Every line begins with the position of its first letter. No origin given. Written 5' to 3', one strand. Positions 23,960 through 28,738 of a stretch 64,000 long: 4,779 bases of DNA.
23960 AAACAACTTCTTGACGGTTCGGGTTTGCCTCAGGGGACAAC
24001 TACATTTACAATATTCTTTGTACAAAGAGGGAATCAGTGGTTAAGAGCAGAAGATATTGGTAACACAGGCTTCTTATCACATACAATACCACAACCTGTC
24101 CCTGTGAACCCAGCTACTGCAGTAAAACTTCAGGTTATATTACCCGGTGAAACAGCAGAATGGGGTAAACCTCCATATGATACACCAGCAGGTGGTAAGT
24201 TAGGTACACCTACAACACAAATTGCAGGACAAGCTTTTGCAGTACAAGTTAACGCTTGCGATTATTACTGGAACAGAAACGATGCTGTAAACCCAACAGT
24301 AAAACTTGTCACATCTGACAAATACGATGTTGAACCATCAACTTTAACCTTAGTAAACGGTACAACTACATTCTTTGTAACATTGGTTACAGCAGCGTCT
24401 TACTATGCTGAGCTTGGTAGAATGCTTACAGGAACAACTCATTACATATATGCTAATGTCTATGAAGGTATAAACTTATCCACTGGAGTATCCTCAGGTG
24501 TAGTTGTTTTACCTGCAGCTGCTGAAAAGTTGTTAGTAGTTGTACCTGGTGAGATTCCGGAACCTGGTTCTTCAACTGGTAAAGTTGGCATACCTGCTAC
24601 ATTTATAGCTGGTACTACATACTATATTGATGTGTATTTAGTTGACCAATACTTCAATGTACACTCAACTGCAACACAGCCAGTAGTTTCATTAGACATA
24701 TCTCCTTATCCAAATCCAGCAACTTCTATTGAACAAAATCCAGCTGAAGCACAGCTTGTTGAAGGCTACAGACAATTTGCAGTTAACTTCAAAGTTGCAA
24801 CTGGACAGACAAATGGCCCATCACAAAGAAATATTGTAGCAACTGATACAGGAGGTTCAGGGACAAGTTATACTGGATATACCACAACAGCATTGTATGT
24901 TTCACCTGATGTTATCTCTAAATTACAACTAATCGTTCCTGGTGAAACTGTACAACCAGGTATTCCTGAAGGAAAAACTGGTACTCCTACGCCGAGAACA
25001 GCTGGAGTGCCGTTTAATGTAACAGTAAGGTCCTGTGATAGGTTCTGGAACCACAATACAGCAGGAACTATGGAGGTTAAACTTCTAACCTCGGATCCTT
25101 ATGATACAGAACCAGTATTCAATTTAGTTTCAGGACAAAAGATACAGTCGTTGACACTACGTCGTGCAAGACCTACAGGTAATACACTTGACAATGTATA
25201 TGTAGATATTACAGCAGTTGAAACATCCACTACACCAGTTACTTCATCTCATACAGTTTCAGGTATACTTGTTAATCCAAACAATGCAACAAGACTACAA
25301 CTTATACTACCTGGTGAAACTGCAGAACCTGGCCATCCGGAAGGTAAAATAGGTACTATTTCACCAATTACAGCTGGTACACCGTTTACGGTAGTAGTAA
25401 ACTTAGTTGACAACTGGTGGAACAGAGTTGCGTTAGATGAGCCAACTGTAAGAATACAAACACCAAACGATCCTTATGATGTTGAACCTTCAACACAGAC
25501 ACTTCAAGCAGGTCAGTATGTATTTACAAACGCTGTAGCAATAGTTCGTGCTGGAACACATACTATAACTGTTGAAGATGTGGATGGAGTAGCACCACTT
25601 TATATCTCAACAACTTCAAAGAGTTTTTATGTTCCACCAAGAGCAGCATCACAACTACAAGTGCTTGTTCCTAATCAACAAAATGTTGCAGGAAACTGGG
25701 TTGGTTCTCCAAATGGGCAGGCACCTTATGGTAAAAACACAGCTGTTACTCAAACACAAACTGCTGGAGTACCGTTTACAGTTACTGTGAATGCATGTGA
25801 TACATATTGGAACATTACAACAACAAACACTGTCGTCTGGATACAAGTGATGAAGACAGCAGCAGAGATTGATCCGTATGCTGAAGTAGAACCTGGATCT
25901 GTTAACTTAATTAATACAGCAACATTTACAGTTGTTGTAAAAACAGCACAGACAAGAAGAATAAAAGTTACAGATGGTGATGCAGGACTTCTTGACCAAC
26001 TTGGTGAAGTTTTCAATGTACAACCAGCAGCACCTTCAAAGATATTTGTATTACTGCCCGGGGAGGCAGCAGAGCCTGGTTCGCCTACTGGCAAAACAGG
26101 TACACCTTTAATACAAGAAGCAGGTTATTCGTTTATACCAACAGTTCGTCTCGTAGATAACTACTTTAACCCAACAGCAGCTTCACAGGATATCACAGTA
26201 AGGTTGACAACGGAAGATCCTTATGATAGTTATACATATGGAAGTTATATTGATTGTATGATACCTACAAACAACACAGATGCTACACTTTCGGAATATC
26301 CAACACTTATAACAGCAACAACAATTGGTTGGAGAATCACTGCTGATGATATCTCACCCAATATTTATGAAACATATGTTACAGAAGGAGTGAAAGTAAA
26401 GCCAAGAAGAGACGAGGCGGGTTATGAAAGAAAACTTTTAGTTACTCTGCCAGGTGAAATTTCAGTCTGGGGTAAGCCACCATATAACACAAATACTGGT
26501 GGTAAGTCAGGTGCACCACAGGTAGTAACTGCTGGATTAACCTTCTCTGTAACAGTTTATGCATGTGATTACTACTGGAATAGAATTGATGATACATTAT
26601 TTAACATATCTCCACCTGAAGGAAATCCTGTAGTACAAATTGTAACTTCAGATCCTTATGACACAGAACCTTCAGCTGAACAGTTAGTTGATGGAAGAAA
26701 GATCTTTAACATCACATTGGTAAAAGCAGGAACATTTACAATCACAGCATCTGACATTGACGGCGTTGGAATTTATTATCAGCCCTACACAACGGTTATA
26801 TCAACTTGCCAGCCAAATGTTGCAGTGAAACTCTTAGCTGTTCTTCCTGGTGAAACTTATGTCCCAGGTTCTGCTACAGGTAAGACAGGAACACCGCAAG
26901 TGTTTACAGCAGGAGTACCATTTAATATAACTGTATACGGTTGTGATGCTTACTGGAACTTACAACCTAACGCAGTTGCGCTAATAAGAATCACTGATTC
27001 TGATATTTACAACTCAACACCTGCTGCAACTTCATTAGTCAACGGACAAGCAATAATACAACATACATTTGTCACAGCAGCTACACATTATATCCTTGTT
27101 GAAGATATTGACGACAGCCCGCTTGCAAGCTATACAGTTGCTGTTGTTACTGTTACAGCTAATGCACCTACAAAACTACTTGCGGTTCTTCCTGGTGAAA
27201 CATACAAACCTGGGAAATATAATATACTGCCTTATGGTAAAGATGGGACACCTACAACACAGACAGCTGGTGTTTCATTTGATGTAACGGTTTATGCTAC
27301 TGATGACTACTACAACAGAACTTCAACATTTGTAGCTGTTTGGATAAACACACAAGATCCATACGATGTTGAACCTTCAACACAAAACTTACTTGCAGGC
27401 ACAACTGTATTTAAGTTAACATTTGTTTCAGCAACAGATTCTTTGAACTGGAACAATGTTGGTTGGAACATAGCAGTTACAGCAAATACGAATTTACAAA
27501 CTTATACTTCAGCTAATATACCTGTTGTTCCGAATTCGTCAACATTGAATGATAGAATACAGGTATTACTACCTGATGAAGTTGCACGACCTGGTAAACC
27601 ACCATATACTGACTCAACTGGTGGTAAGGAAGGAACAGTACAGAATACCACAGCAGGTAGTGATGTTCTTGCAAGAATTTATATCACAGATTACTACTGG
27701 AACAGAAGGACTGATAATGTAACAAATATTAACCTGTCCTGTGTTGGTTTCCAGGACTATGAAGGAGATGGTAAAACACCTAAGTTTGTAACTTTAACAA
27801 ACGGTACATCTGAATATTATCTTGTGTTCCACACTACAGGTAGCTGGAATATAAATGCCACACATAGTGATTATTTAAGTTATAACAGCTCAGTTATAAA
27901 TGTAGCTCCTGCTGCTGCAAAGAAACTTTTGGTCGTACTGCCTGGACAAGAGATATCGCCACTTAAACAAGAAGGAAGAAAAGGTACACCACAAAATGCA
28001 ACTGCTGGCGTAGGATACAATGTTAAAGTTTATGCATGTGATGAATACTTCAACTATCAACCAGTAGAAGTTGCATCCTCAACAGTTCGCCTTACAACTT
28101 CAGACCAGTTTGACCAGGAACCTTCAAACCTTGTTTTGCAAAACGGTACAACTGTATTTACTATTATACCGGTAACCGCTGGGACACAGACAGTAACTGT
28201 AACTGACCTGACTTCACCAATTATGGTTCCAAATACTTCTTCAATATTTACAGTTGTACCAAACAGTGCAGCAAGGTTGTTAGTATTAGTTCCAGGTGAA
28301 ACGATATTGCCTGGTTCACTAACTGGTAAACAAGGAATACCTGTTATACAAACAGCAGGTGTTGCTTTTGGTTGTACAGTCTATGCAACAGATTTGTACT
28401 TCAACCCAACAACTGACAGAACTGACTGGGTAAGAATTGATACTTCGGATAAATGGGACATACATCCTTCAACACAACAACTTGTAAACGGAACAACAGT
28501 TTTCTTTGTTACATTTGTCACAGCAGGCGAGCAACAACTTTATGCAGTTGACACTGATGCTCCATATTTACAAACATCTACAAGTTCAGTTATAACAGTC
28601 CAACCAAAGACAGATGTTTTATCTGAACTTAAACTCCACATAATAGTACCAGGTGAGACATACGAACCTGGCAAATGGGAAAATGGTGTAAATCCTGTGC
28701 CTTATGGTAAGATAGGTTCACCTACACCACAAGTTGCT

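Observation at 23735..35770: Type-B zone: 32 copies of a possibly undescribed module with a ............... loop and D.YWN / SDPYD.EP motifs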

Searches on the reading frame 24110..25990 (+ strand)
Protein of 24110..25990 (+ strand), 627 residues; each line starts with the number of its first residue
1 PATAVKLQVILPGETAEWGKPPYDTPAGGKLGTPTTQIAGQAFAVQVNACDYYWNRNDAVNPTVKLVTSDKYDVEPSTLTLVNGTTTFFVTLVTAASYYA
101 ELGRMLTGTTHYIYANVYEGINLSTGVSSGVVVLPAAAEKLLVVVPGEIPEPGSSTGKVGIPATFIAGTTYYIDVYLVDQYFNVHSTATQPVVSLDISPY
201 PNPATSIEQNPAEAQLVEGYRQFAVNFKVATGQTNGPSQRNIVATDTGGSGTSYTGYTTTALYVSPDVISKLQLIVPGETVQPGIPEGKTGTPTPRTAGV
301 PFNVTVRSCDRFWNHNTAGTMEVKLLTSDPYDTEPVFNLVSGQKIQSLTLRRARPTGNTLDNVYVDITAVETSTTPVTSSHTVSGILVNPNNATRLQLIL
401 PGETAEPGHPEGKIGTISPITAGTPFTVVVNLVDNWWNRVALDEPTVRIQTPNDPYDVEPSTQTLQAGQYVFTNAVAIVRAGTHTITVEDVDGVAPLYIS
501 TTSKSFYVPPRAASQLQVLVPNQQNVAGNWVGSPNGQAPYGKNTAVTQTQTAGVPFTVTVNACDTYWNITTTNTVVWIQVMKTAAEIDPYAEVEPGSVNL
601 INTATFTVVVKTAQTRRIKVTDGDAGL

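Call 4: search_protein_families(library=pfam, proteins=[window:24110-25990:+], max_evalue=1)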
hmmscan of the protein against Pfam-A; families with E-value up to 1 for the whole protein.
window:24110-25990:+ (627 aa): 0 families

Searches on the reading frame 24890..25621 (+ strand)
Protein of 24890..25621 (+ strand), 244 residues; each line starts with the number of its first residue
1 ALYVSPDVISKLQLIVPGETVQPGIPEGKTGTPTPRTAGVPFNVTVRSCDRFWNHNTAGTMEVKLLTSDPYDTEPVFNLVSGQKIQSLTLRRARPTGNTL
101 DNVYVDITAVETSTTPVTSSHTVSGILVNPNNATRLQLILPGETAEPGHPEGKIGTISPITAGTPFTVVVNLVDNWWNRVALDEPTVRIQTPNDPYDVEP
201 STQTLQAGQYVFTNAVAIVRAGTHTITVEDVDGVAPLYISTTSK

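Call 30: find_related_loci(query=window:24890-25621:+, collection=genome_contigs, flank=3000)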
Query window:24890-25621:+ (244 aa) in genome_contigs; peptide patterns used: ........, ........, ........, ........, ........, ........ (x = any residue, [..] = any of these).
143 stretches matched a pattern; 3 encode a relative of the query (tblastn E <= 1e-3); 2 distinct loci.
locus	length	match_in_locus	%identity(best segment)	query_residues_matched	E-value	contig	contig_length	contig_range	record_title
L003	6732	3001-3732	85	1-244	9e-142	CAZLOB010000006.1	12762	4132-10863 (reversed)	MAG TPA_asm: uncultured Elusimicrobia sp. isolate binchicken_co25_127 genome assembly, contig: k141_120698, whole genome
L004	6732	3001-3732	85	1-244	7e-140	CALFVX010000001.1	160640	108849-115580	MAG: uncultured Endomicrobia bacterium isolate H1_Bin_MAXBIN__072_1 genome assembly, contig: c_000000107778, whole genom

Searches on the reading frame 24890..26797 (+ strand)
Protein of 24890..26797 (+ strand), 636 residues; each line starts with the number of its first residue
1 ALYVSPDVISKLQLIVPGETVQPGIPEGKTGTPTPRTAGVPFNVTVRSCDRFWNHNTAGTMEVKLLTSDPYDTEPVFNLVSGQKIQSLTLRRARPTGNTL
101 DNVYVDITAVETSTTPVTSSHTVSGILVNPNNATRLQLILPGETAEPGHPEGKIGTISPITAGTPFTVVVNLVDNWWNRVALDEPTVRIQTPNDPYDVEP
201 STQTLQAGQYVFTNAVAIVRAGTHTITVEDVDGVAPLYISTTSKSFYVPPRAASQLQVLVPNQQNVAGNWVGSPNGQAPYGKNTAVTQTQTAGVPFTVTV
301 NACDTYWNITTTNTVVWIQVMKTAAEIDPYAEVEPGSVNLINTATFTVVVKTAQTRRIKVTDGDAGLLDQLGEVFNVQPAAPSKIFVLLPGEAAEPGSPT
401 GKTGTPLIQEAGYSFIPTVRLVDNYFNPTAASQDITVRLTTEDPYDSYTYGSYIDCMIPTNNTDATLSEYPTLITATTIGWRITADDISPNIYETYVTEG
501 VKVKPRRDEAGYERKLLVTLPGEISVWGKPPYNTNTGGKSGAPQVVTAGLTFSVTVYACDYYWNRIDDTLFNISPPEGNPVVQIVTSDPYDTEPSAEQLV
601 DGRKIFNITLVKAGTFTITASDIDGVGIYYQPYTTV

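Call 67: find_homologous_proteins(query=window:24890-26797:+, max_evalue=1e-10)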
Query window:24890-26797:+ (636 aa): 369 proteins with E <= 1e-10 among 8000 candidates; the best 120 are listed.
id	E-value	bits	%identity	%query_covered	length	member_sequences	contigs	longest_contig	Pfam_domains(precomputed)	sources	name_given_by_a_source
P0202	7.6e-171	588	46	100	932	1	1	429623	-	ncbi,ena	-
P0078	1.9e-118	415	32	87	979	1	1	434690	-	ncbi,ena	-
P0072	7.7e-108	380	35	98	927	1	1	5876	-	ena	-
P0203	4.0e-99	351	33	98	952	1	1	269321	-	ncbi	-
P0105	1.1e-86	310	34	98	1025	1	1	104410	PF28243.1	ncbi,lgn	-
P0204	2.6e-84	302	34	98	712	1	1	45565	PF28243.1,PF13117.12,PF00127.27,PF12959.13,PF09394.17,PF08329.17,PF22796.2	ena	-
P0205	1.2e-83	300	34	89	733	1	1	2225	PF28243.1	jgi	jgi:aspartokinase-like uncharacterized kinase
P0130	5.7e-75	271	34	57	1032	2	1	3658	-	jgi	jgi:hypothetical protein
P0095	1.1e-74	270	32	98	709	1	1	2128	PF28243.1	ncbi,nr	ncbi:MAG: hypothetical protein KKA41_17770, partial [Proteobacteria bacterium]|nr:hypothetical prote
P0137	2.9e-73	265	34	97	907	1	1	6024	PF07679.23,PF19408.6,PF13895.13,PF13927.13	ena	-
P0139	9.1e-65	237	32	95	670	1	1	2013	-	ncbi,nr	ncbi:MAG: hypothetical protein KKA81_17360, partial [Bacteroidetes bacterium]|nr:hypothetical protei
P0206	1.1e-60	224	37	69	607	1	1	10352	-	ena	-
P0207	2.3e-59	219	33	87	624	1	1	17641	-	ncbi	ncbi:MAG: hypothetical protein ABSE73_07175, partial [Planctomycetota bacterium]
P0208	9.2e-59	217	29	92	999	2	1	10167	PF02369.23,PF13860.13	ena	-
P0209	9.7e-58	214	30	97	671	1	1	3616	-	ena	-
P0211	9.4e-56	207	28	92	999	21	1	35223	PF17789.8,PF02369.23,PF13860.13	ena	-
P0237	1.3e-49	187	25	97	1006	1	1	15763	PF02369.23,PF13860.13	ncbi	ncbi:MAG: FlgD immunoglobulin-like domain containing protein [Candidatus Eisenbacteria bacterium]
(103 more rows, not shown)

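Call 69: search_protein_families(library=pfam, proteins=[P0237, P0211, P0202], max_evalue=0.01)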
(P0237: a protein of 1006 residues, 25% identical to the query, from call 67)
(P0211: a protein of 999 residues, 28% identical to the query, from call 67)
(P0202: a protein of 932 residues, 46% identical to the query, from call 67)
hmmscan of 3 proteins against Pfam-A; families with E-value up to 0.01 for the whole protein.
P0237 (1006 aa): 3 families
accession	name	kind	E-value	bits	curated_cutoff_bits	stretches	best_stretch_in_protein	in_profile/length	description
PF02369.22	Big_1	-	8.3e-09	35.9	34.9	1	816-885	12-80/93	Bacterial Ig-like domain (group 1)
PF13860.13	FlgD_ig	-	5.2e-07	30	27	1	919-989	7-76/79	FlgD Ig-like domain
PF17789.7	MG4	-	0.0049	17.5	24.7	0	713-746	11-42/95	Macroglobulin domain MG4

P0211 (999 aa): 3 families
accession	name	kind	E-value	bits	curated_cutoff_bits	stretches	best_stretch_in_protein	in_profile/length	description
PF13860.13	FlgD_ig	-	2.4e-07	31.1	27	1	918-987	11-77/79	FlgD Ig-like domain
PF02369.22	Big_1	-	7.7e-06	26.4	34.9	1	816-882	15-80/93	Bacterial Ig-like domain (group 1)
PF17789.7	MG4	-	4.1e-05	24.2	24.7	0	709-738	10-39/95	Macroglobulin domain MG4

P0202 (932 aa): 0 families

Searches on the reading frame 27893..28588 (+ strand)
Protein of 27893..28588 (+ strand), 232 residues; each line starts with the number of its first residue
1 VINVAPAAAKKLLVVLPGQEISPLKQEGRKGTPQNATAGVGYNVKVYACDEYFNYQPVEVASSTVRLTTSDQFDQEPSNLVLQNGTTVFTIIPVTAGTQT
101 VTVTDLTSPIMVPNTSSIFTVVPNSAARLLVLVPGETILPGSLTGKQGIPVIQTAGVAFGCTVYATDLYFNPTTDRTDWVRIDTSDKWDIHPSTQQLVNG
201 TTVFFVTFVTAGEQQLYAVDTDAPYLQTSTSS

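Call 46: predict_structure(alignment_id=A3)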
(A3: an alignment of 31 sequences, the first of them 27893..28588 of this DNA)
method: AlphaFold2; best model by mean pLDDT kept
length: 232 residues; sequences in the alignment: 31
mean_pLDDT: 95.2   pTM: 0.87
mean pLDDT of the five models: 95.2, 94.4, 93.9, 93.5, 92.5
residues with pLDDT >= 90: 210; 70-90: 19; 50-70: 3; < 50: 0
segments of 3 or more residues with pLDDT < 50: none
pLDDT, mean of each block of 10 residues (from residue 1): 92 98 94 98 98 86 92 96 96 98 96 98 98 98 97 97 98 95 93 94 98 95 87 78
secondary structure, 60 per line:
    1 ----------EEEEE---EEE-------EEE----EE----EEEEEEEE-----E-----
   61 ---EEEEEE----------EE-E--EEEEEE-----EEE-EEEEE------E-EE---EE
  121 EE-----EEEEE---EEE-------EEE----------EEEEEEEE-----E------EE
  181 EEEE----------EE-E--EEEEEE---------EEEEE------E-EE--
elements in order: E11-15 E19-21 E29-31 E42-49 E64-69 E86-91 E97-99 E101-105 E119-122 E128-132 E136-138 E146-148 E159-166 E179-184 E201-206 E216-220

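Call 49: fold_search(model_id=the predicted structure, library=pdb)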
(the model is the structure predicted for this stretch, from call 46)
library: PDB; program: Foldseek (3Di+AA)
matches with E <= 10: 1786; with E <= 0.001: 126
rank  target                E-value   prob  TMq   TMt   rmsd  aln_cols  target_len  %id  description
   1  6d1p_B                3.7e-06  1.00  0.34  0.11  13.1       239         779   10  Apo structure of Bacteroides uniformis beta-glucuronidase 3 (released 2018-10-17)
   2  6d1p_A                1.4e-05  1.00  0.33  0.11  12.5       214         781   10  Apo structure of Bacteroides uniformis beta-glucuronidase 3 (released 2018-10-17)
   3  9ya0_HA               1.5e-05  1.00  0.46  0.28   8.2       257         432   13  Cryo-EM structure of pre-conoid ring 2 (PCR P2 ring)from Toxoplasma gondii (released 2025-11-19)
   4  4cu6                  1.8e-05  1.00  0.34  0.10  14.4       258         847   11  Unravelling the multiple functions of the architecturally intricate Streptococcus pneumoniae beta-galactosidase, BgaA (released 2014-08-20)
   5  1ggu_A                2.1e-05  1.00  0.29  0.12  12.2       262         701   12  HUMAN FACTOR XIII WITH CALCIUM BOUND IN THE ION SITE (released 1999-09-16)
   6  8afo_A                2.5e-05  1.00  0.26  0.29  12.4       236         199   11  Structure of fibronectin 2 and 3 of L1CAM at 2.0 Angstrom (released 2023-03-08)
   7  1evu_A                3.3e-05  1.00  0.28  0.12  12.5       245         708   13  HUMAN FACTOR XIII WITH CALCIUM BOUND IN THE ION SITE (released 2000-05-10)
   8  6tpl_A                3.4e-05  1.00  0.30  0.34  13.2       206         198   13  D0-D1 domain of Intimin (released 2021-01-13)
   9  1ggu_B                3.4e-05  1.00  0.29  0.12  12.2       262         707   12  HUMAN FACTOR XIII WITH CALCIUM BOUND IN THE ION SITE (released 1999-09-16)
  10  9u60_E                3.8e-05  1.00  0.31  0.07  13.3       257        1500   12  C3 convertases zymogen C4b2 in loading state (released 2026-01-14)
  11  6qud                  4.2e-05  1.00  0.32  0.10  13.7       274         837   13  2-deoxy-galactose reaction intermediate of a Truncated beta-galactosidase III from Bifidobacterium bifidum (released 2020-03-18)
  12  5eiv_B                4.4e-05  1.00  0.26  0.32  12.1       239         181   10  Crystal structure of complex of osteoclast-associated immunoglobulin-like receptor (OSCAR) and a synthetic collagen co (released 2015-11-25)
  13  6b6l_B                4.7e-05  1.00  0.33  0.12  13.7       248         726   10  The crystal structure of glycosyl hydrolase family 2 (GH2) member from Bacteroides cellulosilyticus DSM 14838 (released 2017-10-11)
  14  4cu7                  4.7e-05  1.00  0.34  0.10  14.4       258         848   10  Unravelling the multiple functions of the architecturally intricate Streptococcus pneumoniae beta-galactosidase, BgaA (released 2014-08-20)
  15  1f13_B                4.9e-05  1.00  0.30  0.12  11.1       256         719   13  RECOMBINANT HUMAN CELLULAR COAGULATION FACTOR XIII (released 1998-08-12)
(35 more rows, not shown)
